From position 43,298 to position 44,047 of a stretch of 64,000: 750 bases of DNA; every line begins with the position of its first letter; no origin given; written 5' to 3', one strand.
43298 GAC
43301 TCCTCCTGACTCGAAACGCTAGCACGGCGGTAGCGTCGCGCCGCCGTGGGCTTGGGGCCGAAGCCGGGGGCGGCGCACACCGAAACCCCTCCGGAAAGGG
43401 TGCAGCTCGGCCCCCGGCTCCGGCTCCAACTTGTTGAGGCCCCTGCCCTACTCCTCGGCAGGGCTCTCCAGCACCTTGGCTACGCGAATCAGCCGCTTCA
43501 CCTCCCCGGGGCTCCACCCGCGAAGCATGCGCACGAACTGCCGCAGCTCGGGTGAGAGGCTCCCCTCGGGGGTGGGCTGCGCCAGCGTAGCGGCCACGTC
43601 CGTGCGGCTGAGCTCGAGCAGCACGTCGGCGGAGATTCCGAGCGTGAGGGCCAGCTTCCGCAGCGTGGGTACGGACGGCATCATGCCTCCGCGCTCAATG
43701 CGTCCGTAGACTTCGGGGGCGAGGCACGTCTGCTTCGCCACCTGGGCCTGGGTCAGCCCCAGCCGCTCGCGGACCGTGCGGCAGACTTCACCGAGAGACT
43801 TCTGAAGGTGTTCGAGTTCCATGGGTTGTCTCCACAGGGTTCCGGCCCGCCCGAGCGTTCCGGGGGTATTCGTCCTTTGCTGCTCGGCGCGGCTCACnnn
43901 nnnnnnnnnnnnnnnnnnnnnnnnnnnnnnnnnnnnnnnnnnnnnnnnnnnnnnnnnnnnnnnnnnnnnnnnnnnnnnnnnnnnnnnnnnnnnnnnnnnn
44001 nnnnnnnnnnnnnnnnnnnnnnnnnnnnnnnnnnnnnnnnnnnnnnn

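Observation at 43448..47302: Tandem array of three XRE-type regulators and two degenerate pseudokinases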

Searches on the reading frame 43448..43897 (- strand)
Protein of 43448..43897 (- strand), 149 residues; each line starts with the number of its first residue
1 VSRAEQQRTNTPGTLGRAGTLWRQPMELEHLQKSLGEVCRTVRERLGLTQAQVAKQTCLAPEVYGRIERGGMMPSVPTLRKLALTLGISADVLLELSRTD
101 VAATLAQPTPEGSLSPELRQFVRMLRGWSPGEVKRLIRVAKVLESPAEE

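Call 6: search_protein_families(library=pfam, proteins=[window:43448-43897:-], max_evalue=0.01)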
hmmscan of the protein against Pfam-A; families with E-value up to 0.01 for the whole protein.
window:43448-43897:- (149 aa): 4 families
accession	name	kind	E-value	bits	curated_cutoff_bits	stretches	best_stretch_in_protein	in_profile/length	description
PF01381.28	HTH_3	-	1.9e-14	53.9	23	1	40-93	2-55/55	Helix-turn-helix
PF13560.12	HTH_31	-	1.9e-10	41.3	27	1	35-95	2-63/64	Helix-turn-helix domain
PF12844.13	HTH_19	-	9e-08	32.4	30.2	1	40-94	5-59/64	Helix-turn-helix domain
PF13413.12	HTH_25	-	0.0004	20.6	24.6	0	39-70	2-33/62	Helix-turn-helix domain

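Call 7: search_protein_families(library=padloc, proteins=[window:43448-43897:-], max_evalue=0.01)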
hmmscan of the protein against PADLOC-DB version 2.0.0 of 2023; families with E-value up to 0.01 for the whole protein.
window:43448-43897:- (149 aa): 10 families
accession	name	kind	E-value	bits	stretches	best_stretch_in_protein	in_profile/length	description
PDLC04142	capH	-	9.3e-11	40.7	1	31-144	3-99/103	capH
PDLC02926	HTH_VI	-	2.2e-08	32.2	1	35-99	2-66/92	-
PDLC03665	Control_protein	-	8e-06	24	1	36-98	10-73/77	control protein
PDLC04775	PDC-M69A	-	0.001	17.5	1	34-99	7-72/113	-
PDLC03949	RmrA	-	0.0012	15.8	1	42-93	10-61/363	-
PDLC03953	RmrA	-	0.0015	15.8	1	32-88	3-59/373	-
PDLC03954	RmrA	-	0.0018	15.2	1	30-96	6-72/380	-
PDLC03955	RmrA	-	0.0031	14.8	1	42-92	28-78/371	-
PDLC03951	RmrA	-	0.0047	13.9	1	41-96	15-70/400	-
PDLC03669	Control_protein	-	0.0085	14.4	0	29-84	4-59/96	control protein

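Call 8: search_protein_families(library=ncbifam, proteins=[window:43448-43897:-], max_evalue=0.01)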
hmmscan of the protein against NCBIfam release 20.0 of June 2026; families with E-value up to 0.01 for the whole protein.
window:43448-43897:- (149 aa): 7 families
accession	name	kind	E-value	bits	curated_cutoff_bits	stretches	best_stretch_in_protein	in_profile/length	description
NF041951.1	phage_RstR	subfamily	1e-10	41.9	80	1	37-99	5-67/108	RstR family transcriptional repressor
TIGR00270.2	TIGR00270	equivalog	6e-07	29.4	110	1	30-89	71-130/159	multiprotein bridging factor aMBF1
NF006015.0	PRK08154.1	subfamily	2.2e-06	27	204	1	27-100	23-96/314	anaerobic benzoate catabolism transcriptional regulator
NF007408.0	PRK09943.1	equivalog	0.00028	20.5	211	1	34-89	7-62/185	HTH-type transcriptional regulator PuuR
TIGR03070.1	couple_hipB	subfamily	0.00072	19.5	71.65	1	34-87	2-55/58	type II toxin-antitoxin system Y4mF family antitoxin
NF046032.1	TransRegSlrRBacil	equivalog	0.0029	17.7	250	1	35-93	2-61/149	HTH-type transcriptional regulator SlrR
NF008109.0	PRK10856.1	equivalog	0.0041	16.8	208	1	33-60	13-40/334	cytoskeleton protein RodZ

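Call 78: find_homologous_proteins(query=window:43448-43822:-, max_evalue=0.001)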
Query window:43448-43822:- (124 aa): 225 proteins with E <= 0.001 among 257 candidates; the best 120 are listed.
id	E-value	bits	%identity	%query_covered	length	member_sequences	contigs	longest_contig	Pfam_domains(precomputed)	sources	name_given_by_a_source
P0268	2.7e-68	245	96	100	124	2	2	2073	PF12844.14,PF01381.29,PF13560.13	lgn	-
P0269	5.7e-64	231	91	100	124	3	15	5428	PF12844.14,PF01381.29,PF13560.13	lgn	-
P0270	3.5e-60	219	88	100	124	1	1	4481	PF12844.14,PF01381.29,PF13560.13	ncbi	ncbi:MAG: helix-turn-helix domain-containing protein [Archangium sp.]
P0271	8.3e-60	218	85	100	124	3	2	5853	PF01381.29,PF13560.13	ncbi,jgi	jgi:transcriptional regulator with XRE-family HTH domain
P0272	5.4e-59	215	84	100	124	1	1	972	PF12844.14,PF01381.29,PF13560.13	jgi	jgi:transcriptional regulator with XRE-family HTH domain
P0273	3.3e-58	212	83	100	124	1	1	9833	PF01381.29,PF13560.13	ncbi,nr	ncbi:MAG TPA: helix-turn-helix domain-containing protein [Archangium sp.]|nr:helix-turn-helix domain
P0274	1.4e-56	207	83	100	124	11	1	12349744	PF12844.14,PF01381.29,PF13560.13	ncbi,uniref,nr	ncbi:DNA-binding protein [Cystobacter fuscus]|uniref:DNA-binding protein n=1 Tax=Cystobacter fuscus 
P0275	3.3e-48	180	82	88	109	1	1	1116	PF12844.14,PF01381.29,PF13560.13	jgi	jgi:transcriptional regulator with XRE-family HTH domain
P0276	7.6e-48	179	76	100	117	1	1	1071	PF12844.14,PF01381.29,PF13560.13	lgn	-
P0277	3.7e-47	177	74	94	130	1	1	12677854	PF12844.14,PF13413.13,PF01381.29,PF13560.13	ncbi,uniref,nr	ncbi:helix-turn-helix transcriptional regulator [Archangium violaceum]|uniref:helix-turn-helix domai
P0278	8.5e-47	176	74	94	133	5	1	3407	PF12844.14,PF01381.29,PF13560.13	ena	-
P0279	2.3e-46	174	72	94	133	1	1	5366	PF12844.14,PF01381.29,PF13560.13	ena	-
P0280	3.3e-46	174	72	94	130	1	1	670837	PF12844.14,PF01381.29,PF13560.13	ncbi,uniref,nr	ncbi:hypothetical protein BON30_24225 [Cystobacter ferrugineus]|uniref:HTH cro/C1-type domain-contai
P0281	3.3e-46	174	72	94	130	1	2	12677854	PF12844.14,PF01381.29,PF13560.13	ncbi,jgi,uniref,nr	ncbi:helix-turn-helix transcriptional regulator [Archangium violaceum]|jgi:transcriptional regulator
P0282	3.6e-46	174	72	100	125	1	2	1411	PF12844.14,PF01381.29,PF13560.13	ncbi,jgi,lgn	jgi:transcriptional regulator with XRE-family HTH domain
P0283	3.6e-46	174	72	94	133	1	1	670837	PF12844.14,PF01381.29,PF13560.13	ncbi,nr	ncbi:helix-turn-helix domain-containing protein [Cystobacter ferrugineus]|nr:helix-turn-helix transc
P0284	3.6e-46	174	72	94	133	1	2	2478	PF12844.14,PF01381.29,PF13560.13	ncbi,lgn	-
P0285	4.0e-46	174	72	94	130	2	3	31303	PF12844.14,PF01381.29,PF13560.13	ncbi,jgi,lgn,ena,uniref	ncbi:MAG TPA: helix-turn-helix transcriptional regulator [Archangium sp.]|jgi:transcriptional regula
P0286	4.3e-46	173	73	94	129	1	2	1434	PF12844.14,PF01381.29,PF13560.13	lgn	-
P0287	4.8e-46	173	72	94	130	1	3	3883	PF12844.14,PF01381.29,PF13560.13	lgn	-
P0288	5.2e-46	173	72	94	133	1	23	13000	PF12844.14,PF01381.29,PF13560.13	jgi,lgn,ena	-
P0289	6.2e-46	173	75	89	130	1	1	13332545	PF12844.14,PF01381.29,PF13560.13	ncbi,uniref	ncbi:helix-turn-helix domain-containing protein [Archangium violaceum]|uniref:helix-turn-helix domai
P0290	6.8e-46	173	75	89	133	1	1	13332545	PF12844.14,PF01381.29,PF13560.13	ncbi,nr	ncbi:helix-turn-helix transcriptional regulator [Archangium violaceum]|nr:helix-turn-helix transcrip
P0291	8.8e-46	172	75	90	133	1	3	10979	PF12844.14,PF01381.29,PF13560.13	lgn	-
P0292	1.8e-45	171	72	94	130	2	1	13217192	PF12844.14,PF01381.29,PF13560.13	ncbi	ncbi:helix-turn-helix domain-containing protein [Archangium minus]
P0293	2.3e-45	171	72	94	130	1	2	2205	PF12844.14,PF01381.29,PF13560.13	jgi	jgi:transcriptional regulator with XRE-family HTH domain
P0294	2.5e-45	171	72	94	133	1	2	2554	PF12844.14,PF01381.29,PF13560.13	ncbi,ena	-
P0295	3.7e-45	170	72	94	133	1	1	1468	PF12844.14,PF01381.29,PF13560.13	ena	-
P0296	7.3e-45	169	71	100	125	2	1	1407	PF12844.14,PF01381.29,PF13560.13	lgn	-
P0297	1.0e-44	169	69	100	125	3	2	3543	PF12844.14,PF01381.29,PF13560.13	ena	-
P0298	1.3e-44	169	70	94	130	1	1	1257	PF12844.14,PF01381.29,PF13560.13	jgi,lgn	jgi:transcriptional regulator with XRE-family HTH domain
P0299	1.4e-44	169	69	100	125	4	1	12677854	PF12844.14,PF01381.29,PF13560.13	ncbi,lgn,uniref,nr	ncbi:helix-turn-helix domain-containing protein [Archangium violaceum]|uniref:helix-turn-helix domai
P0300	1.4e-44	169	70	100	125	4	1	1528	PF12844.14,PF01381.29,PF13560.13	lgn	-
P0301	1.6e-44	168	70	100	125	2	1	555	PF12844.14,PF01381.29,PF13560.13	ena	-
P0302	1.6e-44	168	71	94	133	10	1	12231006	PF12844.14,PF01381.29,PF13560.13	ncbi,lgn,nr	ncbi:helix-turn-helix transcriptional regulator [Cystobacter fuscus]|nr:helix-turn-helix transcripti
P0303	1.7e-44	168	71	94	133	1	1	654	PF12844.14,PF01381.29,PF13560.13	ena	-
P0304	2.1e-44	168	69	98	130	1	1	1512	PF12844.14,PF01381.29,PF13560.13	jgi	jgi:transcriptional regulator with XRE-family HTH domain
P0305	3.9e-44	167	71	94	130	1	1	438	PF12844.14,PF13413.13,PF01381.29,PF13560.13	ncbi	-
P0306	4.1e-44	167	69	98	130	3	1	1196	PF12844.14,PF01381.29,PF13560.13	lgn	-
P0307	4.8e-44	167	70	100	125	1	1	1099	PF12844.14,PF01381.29,PF13560.13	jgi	jgi:transcriptional regulator with XRE-family HTH domain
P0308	4.8e-44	167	73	94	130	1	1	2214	PF12844.14,PF01381.29,PF13560.13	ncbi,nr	ncbi:MAG TPA: helix-turn-helix transcriptional regulator [Archangium sp.]|nr:helix-turn-helix transc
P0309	5.8e-44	167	70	94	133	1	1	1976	PF12844.14,PF01381.29,PF13560.13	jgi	-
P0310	8.1e-44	166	69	100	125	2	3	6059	PF12844.14,PF01381.29,PF13560.13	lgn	-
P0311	1.1e-43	166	70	94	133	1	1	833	PF12844.14,PF01381.29,PF13560.13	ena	-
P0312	1.9e-43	165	66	100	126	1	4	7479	PF12844.14,PF01381.29,PF13560.13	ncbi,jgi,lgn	jgi:transcriptional regulator with XRE-family HTH domain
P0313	2.5e-43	165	69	100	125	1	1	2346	PF12844.14,PF01381.29,PF13560.13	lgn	-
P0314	4.4e-43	164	69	94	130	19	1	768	PF12844.14,PF13413.13,PF01381.29,PF13560.13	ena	-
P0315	6.5e-43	163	67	100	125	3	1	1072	PF12844.14,PF01381.29,PF13560.13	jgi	jgi:transcriptional regulator with XRE-family HTH domain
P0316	6.9e-43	163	66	100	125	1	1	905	PF12844.14,PF13413.13,PF01381.29,PF13560.13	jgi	jgi:transcriptional regulator with XRE-family HTH domain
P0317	1.9e-42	162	69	94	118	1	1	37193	PF12844.14,PF01381.29,PF13560.13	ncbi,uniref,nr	ncbi:MAG TPA: helix-turn-helix transcriptional regulator [Archangium sp.]|uniref:helix-turn-helix do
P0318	2.0e-42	162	69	98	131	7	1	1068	PF12844.14,PF01381.29,PF13560.13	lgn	-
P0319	2.8e-42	161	68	98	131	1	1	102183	PF12844.14,PF13413.13,PF01381.29,PF13560.13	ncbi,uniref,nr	ncbi:helix-turn-helix transcriptional regulator [Archangium sp.]|uniref:helix-turn-helix domain-cont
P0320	2.9e-42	161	65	100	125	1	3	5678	PF12844.14,PF01381.29,PF13560.13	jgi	jgi:transcriptional regulator with XRE-family HTH domain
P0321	6.7e-42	160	65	100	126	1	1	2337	PF12844.14,PF01381.29,PF13560.13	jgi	jgi:transcriptional regulator with XRE-family HTH domain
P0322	7.1e-42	160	67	100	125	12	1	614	PF12844.14,PF01381.29,PF13560.13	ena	-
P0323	8.8e-42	160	66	100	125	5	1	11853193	PF12844.14,PF01381.29,PF13560.13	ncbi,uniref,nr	ncbi:helix-turn-helix domain-containing protein [Cystobacter fuscus]|uniref:helix-turn-helix domain-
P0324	1.2e-41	159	65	100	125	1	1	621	PF12844.14,PF01381.29,PF13560.13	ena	-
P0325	1.7e-41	159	66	100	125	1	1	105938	PF12844.14,PF01381.29,PF13560.13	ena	-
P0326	1.9e-41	158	66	100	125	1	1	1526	PF12844.14,PF01381.29,PF13560.13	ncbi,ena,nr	ncbi:MAG TPA: helix-turn-helix transcriptional regulator [Myxococcaceae bacterium]|nr:helix-turn-hel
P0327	2.1e-41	158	65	100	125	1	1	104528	PF12844.14,PF01381.29,PF13560.13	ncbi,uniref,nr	ncbi:helix-turn-helix domain-containing protein [Archangium sp.]|uniref:helix-turn-helix domain-cont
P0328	2.4e-41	158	65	100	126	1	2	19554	PF12844.14,PF01381.29,PF13560.13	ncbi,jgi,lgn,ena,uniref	ncbi:helix-turn-helix transcriptional regulator [Archangium sp.]|jgi:transcriptional regulator with 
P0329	2.5e-41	158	63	100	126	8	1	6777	PF12844.14,PF01381.29,PF13560.13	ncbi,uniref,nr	ncbi:helix-turn-helix transcriptional regulator [Archangium sp.]|uniref:helix-turn-helix domain-cont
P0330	2.5e-41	158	65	100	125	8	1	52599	PF12844.14,PF01381.29,PF13560.13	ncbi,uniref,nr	ncbi:MAG TPA: helix-turn-helix domain-containing protein [Archangium sp.]|uniref:helix-turn-helix do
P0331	9.0e-41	156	63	100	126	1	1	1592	PF12844.14,PF01381.29,PF13560.13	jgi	jgi:transcriptional regulator with XRE-family HTH domain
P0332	1.9e-40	155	66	100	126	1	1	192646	PF12844.14,PF01381.29,PF13560.13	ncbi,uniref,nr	ncbi:helix-turn-helix transcriptional regulator [Archangium sp.]|uniref:helix-turn-helix domain-cont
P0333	6.4e-40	154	62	100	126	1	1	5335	PF12844.14,PF01381.29,PF13560.13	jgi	jgi:transcriptional regulator with XRE-family HTH domain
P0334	7.4e-40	153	67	94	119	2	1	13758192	PF12844.14,PF01381.29,PF13560.13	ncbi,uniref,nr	ncbi:helix-turn-helix domain-containing protein [Archangium lansingense]|uniref:Helix-turn-helix dom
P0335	3.2e-38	148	63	100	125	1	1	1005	PF12844.14,PF01381.29,PF13560.13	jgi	jgi:transcriptional regulator with XRE-family HTH domain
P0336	7.4e-37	144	66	100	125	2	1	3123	PF12844.14,PF13413.13,PF01381.29,PF13560.13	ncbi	-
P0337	1.2e-36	143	60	100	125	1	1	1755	PF12844.14,PF01381.29,PF13560.13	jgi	jgi:transcriptional regulator with XRE-family HTH domain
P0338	7.4e-36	140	71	81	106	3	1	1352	PF12844.14,PF01381.29,PF13560.13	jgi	jgi:transcriptional regulator with XRE-family HTH domain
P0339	1.8e-34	136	62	96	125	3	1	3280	PF12844.14,PF01381.29,PF13560.13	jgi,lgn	-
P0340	1.9e-34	136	59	98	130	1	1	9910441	PF12844.14,PF01381.29,PF13560.13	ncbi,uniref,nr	ncbi:helix-turn-helix domain-containing protein [Melittangium boletus]|uniref:DNA-binding protein n=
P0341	2.8e-34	135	60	98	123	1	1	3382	PF12844.14,PF01381.29,PF13560.13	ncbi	ncbi:MAG: helix-turn-helix domain-containing protein [Archangium sp.]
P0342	1.5e-33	133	60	98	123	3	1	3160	PF12844.14,PF01381.29,PF13560.13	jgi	jgi:transcriptional regulator with XRE-family HTH domain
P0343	1.9e-32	129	56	100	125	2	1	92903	PF12844.14,PF01381.29,PF13560.13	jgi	jgi:transcriptional regulator with XRE-family HTH domain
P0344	2.1e-32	129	55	96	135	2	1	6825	PF12844.14,PF01381.29,PF13560.13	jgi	jgi:transcriptional regulator with XRE-family HTH domain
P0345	2.8e-32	129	56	98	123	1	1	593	PF12844.14,PF01381.29,PF13560.13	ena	-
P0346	4.2e-32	128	57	98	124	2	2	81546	PF12844.14,PF01381.29,PF13560.13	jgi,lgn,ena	jgi:transcriptional regulator with XRE-family HTH domain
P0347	5.3e-32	128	54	96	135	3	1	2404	PF12844.14,PF01381.29,PF13560.13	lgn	-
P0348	1.8e-31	126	56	98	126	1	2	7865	PF12844.14,PF01381.29,PF13560.13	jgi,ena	jgi:transcriptional regulator with XRE-family HTH domain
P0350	7.3e-31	124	54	96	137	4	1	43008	PF12844.14,PF01381.29,PF13560.13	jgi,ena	-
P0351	2.3e-30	123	52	100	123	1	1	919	PF12844.14,PF01381.29,PF13560.13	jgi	jgi:transcriptional regulator with XRE-family HTH domain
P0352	2.5e-30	123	54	99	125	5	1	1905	PF12844.14,PF01381.29,PF13560.13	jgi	jgi:transcriptional regulator with XRE-family HTH domain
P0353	3.2e-30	122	55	96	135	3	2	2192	PF12844.14,PF01381.29,PF13560.13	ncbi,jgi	jgi:transcriptional regulator with XRE-family HTH domain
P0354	3.8e-30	122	54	99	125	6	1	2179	PF12844.14,PF01381.29,PF13560.13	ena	-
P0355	4.4e-30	122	56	95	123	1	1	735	PF12844.14,PF01381.29,PF13560.13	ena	-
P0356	8.1e-30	121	51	100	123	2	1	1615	PF12844.14,PF01381.29,PF13560.13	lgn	-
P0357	9.0e-30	121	63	87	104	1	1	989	PF12844.14,PF01381.29,PF13560.13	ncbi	-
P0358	1.6e-29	120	55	98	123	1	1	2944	PF12844.14,PF01381.29,PF13560.13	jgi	jgi:transcriptional regulator with XRE-family HTH domain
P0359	1.7e-29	120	51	88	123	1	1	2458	PF12844.14,PF01381.29,PF13560.13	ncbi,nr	ncbi:MAG TPA: helix-turn-helix domain-containing protein [Myxococcaceae bacterium]|nr:helix-turn-hel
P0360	4.6e-29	119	53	98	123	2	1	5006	PF12844.14,PF01381.29,PF13560.13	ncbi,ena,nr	ncbi:MAG TPA: helix-turn-helix transcriptional regulator [Myxococcaceae bacterium]|nr:helix-turn-hel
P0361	4.8e-29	119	50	88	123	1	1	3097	PF12844.14,PF01381.29,PF13560.13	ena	-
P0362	6.1e-29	118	56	94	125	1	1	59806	PF12844.14,PF01381.29,PF13560.13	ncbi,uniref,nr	ncbi:helix-turn-helix domain-containing protein [Archangium sp.]|uniref:helix-turn-helix domain-cont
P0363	6.6e-29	118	54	98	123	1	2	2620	PF12844.14,PF01381.29,PF13560.13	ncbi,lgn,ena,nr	ncbi:MAG TPA: helix-turn-helix transcriptional regulator [Myxococcaceae bacterium]|nr:helix-turn-hel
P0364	7.5e-29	118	53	96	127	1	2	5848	PF01381.29,PF13560.13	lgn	-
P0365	6.9e-28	115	55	93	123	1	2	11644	PF12844.14,PF01381.29,PF13560.13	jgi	jgi:transcriptional regulator with XRE-family HTH domain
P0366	8.2e-28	115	53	97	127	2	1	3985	PF01381.29,PF13560.13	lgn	-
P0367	1.2e-27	114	57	94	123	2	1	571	PF12844.14,PF01381.29,PF13560.13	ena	-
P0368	5.5e-27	112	54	94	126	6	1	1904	PF12844.14,PF01381.29,PF13560.13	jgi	jgi:transcriptional regulator with XRE-family HTH domain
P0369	6.7e-27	112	53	94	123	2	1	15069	PF01381.29,PF13560.13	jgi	jgi:transcriptional regulator with XRE-family HTH domain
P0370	1.4e-26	111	52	94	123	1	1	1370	PF12844.14,PF01381.29,PF13560.13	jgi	jgi:transcriptional regulator with XRE-family HTH domain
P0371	5.0e-26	109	53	97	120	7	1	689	PF12844.14,PF01381.29,PF13560.13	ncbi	-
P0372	5.2e-26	109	53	94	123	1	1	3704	PF01381.29,PF13560.13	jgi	jgi:transcriptional regulator with XRE-family HTH domain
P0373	6.8e-26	108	58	82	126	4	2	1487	PF12844.14,PF01381.29,PF13560.13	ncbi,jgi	jgi:transcriptional regulator with XRE-family HTH domain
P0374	7.6e-26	108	53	96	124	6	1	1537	PF12844.14,PF01381.29,PF13560.13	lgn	-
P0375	7.9e-26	108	55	94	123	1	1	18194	PF12844.14,PF01381.29,PF13560.13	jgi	jgi:transcriptional regulator with XRE-family HTH domain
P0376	1.0e-25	108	51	94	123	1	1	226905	PF01381.29,PF13560.13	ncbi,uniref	ncbi:multiprotein-bridging factor 1 family protein [Archangium sp.]|uniref:helix-turn-helix domain-c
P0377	1.5e-25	107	52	96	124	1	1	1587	PF12844.14,PF01381.29,PF13560.13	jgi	jgi:transcriptional regulator with XRE-family HTH domain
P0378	1.7e-25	107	52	94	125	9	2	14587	PF12844.14,PF01381.29,PF13560.13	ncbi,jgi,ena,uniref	ncbi:MAG TPA: helix-turn-helix transcriptional regulator [Archangium sp.]|jgi:transcriptional regula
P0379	1.9e-25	107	52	95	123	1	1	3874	PF01381.29,PF13560.13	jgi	jgi:transcriptional regulator with XRE-family HTH domain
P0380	2.1e-25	107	53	97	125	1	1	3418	PF12844.14,PF01381.29,PF13560.13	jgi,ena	-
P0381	2.2e-25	107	52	96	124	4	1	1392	PF12844.14,PF01381.29,PF13560.13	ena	-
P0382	2.6e-25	107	50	94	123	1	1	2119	PF01381.29,PF13560.13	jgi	jgi:transcriptional regulator with XRE-family HTH domain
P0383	2.6e-25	106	52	96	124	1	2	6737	PF12844.14,PF01381.29,PF13560.13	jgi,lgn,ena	-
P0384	3.1e-25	106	52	94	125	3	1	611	PF12844.14,PF01381.29,PF13560.13,PF13443.13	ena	-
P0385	3.6e-25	106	53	97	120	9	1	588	PF01381.29,PF13560.13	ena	-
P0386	3.7e-25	106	52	97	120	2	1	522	PF12844.14,PF01381.29,PF13560.13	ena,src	-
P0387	3.9e-25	106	52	97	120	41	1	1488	PF01381.29,PF13560.13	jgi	jgi:transcriptional regulator with XRE-family HTH domain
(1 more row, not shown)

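Call 88: predict_structure(alignment_id=A3)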
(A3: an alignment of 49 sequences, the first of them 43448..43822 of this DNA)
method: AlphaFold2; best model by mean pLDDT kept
length: 124 residues; sequences in the alignment: 49
mean_pLDDT: 90.6   pTM: 0.65
mean pLDDT of the five models: 90.6, 89.5, 89.2, 89.0, 88.6
residues with pLDDT >= 90: 83; 70-90: 33; 50-70: 7; < 50: 1
segments of 3 or more residues with pLDDT < 50: none
pLDDT, mean of each block of 10 residues (from residue 1): 93 98 98 98 97 98 95 85 74 86 93 88 52
secondary structure, 60 per line:
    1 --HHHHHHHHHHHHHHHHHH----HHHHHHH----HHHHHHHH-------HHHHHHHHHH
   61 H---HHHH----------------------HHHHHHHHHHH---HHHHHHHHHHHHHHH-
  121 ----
elements in order: H3-20 H25-31 H36-43 H51-61 H65-68 H91-101 H105-119
